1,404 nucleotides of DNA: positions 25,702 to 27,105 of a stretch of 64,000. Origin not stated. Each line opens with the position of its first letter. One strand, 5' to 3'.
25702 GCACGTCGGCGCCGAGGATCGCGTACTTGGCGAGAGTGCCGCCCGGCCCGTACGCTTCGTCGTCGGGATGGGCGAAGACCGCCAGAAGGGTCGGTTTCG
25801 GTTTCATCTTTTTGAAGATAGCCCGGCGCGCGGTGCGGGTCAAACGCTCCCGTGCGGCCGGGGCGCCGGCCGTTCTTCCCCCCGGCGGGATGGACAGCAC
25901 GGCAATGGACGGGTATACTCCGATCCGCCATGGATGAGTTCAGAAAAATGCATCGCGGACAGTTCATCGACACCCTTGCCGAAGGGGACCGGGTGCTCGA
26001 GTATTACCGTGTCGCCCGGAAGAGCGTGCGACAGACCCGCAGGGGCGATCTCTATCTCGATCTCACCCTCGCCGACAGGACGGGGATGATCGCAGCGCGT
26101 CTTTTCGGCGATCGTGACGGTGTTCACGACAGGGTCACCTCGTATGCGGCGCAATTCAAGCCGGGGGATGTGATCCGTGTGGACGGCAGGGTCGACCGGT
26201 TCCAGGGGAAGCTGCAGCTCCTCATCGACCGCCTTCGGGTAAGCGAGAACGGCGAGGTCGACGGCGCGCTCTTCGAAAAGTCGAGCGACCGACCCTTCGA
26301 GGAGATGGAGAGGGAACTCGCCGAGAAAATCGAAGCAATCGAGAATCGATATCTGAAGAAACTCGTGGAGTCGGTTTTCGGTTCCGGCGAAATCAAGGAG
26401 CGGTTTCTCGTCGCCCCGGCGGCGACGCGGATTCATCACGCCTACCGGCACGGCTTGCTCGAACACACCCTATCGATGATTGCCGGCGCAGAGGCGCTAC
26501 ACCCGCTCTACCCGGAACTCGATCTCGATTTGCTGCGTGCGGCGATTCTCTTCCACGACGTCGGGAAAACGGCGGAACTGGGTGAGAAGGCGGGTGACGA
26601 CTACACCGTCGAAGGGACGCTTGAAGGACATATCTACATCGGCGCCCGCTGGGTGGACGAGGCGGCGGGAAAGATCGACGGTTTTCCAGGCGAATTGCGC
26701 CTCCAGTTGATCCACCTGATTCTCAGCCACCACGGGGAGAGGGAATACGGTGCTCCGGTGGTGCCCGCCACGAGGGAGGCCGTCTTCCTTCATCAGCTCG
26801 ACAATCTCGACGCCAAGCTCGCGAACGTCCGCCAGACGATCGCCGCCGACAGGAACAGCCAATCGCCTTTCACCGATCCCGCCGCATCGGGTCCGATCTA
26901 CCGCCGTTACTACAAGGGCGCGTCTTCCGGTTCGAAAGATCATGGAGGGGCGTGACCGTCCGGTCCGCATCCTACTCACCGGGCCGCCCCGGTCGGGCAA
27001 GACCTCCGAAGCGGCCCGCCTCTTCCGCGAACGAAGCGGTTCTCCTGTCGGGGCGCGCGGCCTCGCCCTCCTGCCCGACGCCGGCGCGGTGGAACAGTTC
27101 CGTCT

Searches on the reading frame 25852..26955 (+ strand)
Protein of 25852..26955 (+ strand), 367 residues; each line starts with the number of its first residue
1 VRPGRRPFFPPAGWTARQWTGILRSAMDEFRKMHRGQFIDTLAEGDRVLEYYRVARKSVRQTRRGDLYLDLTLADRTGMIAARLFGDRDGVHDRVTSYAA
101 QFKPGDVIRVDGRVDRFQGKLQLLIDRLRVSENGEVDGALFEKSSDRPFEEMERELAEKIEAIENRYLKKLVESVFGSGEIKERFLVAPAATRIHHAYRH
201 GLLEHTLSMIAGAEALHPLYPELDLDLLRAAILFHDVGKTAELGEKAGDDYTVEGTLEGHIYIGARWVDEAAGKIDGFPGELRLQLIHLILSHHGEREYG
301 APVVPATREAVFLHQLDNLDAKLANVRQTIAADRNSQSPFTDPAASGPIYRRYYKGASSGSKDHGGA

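Call 67: search_protein_families(library=pfam, proteins=[window:25852-26955:+], max_evalue=0.00001)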
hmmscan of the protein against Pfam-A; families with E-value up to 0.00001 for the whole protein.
window:25852-26955:+ (367 aa): 2 families
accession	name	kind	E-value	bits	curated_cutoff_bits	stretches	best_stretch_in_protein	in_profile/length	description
PF01966.28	HD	-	3.9e-11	43.7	22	1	203-321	2-115/116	HD domain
PF01336.31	tRNA_anti-codon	-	1.4e-09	38.1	27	1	58-130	11-74/75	OB-fold nucleic acid binding domain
